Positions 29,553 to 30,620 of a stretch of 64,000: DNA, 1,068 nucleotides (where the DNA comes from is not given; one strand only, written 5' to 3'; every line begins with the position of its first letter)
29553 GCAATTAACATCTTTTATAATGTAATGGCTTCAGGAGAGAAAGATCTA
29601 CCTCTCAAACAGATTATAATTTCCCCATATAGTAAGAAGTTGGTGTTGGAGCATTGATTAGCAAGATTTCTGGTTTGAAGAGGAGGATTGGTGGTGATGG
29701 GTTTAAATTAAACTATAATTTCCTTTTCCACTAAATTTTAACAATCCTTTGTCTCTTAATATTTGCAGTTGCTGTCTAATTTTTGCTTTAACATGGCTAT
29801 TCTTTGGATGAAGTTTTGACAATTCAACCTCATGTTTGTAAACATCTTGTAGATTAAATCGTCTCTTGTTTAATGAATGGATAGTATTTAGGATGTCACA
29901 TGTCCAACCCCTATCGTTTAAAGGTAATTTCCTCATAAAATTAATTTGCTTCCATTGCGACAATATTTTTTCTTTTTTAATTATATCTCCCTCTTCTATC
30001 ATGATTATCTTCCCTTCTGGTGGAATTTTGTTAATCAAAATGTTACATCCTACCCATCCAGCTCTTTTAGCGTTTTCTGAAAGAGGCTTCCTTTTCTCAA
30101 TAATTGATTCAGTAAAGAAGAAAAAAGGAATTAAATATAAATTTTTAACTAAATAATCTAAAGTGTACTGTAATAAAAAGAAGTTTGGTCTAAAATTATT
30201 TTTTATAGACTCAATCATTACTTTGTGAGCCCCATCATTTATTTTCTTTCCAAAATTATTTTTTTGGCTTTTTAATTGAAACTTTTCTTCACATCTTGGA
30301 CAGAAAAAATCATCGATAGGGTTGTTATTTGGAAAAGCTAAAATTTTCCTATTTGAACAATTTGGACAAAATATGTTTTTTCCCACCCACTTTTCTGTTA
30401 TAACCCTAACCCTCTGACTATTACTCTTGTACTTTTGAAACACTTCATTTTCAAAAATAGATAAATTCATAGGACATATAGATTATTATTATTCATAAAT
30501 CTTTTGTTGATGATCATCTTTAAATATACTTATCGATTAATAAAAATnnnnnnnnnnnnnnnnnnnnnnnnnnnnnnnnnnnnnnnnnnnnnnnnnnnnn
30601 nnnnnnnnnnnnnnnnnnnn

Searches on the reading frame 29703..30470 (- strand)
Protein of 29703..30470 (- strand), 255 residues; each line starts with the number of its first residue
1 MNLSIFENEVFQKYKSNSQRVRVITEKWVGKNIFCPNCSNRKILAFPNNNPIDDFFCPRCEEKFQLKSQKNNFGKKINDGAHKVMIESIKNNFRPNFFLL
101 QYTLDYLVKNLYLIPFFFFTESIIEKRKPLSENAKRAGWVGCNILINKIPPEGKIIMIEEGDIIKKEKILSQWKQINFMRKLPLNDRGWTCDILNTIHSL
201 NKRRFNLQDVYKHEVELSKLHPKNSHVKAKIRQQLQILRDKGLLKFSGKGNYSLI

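Call 3: search_protein_families(library=pfam, max_evalue=1, proteins=[window:29703-30470:-])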
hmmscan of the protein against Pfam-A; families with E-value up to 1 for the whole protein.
window:29703-30470:- (255 aa): 12 families
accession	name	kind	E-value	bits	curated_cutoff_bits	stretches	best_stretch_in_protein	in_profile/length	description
PF06044.18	DpnI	-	1.1e-70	237.5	26.7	1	5-181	4-182/183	Dam-replacing family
PF17726.7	DpnI_C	-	5.9e-28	97.3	23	1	186-252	2-68/70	Dam-replacing HTH domain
PF25164.1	CoiA_N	-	0.00083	19.3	26.3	1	54-67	17-30/50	Competence protein CoiA, N-terminal domain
PF23903.1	Phage_zn_bind_2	-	0.0057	17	27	1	11-41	10-40/44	Phage zinc binding domain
PF24440.1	DUF7559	-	0.092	13.4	27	0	47-67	28-48/52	Family of unknown function (DUF7559)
PF19134.6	DUF5817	-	0.12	12.8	31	1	34-82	5-49/57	Domain of unknown function (DUF5817)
PF18256.6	HscB_4_cys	-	0.13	12.6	26.2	0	53-60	16-23/27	Co-chaperone HscB tetracysteine metal binding motif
PF09963.14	DUF2197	-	0.24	12.2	22.2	1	49-68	26-45/56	Uncharacterized protein conserved in bacteria (DUF2197)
PF25214.1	HVO_B0008_N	-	0.28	11.5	27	0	34-49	3-18/38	HVO_B0008 N-terminal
PF12773.13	DZR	-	0.32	11.6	27.3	0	35-65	1-23/45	Double zinc ribbon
PF18439.7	zf_UBZ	-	0.35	11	25.6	0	53-66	1-14/32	Ubiquitin-Binding Zinc Finger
PF08271.17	Zn_Ribbon_TF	-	0.39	10.7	29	0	34-62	2-27/43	TFIIB zinc-binding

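Call 4: search_protein_families(library=padloc, max_evalue=1, proteins=[window:29703-30470:-])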
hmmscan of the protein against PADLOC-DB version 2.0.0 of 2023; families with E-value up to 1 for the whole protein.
window:29703-30470:- (255 aa): 1 family
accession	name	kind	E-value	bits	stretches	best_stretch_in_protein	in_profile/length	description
PDLC03207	mREase_II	-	2.2e-87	290.7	1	1-253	1-253/256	Type II methyl-directed restriction enzyme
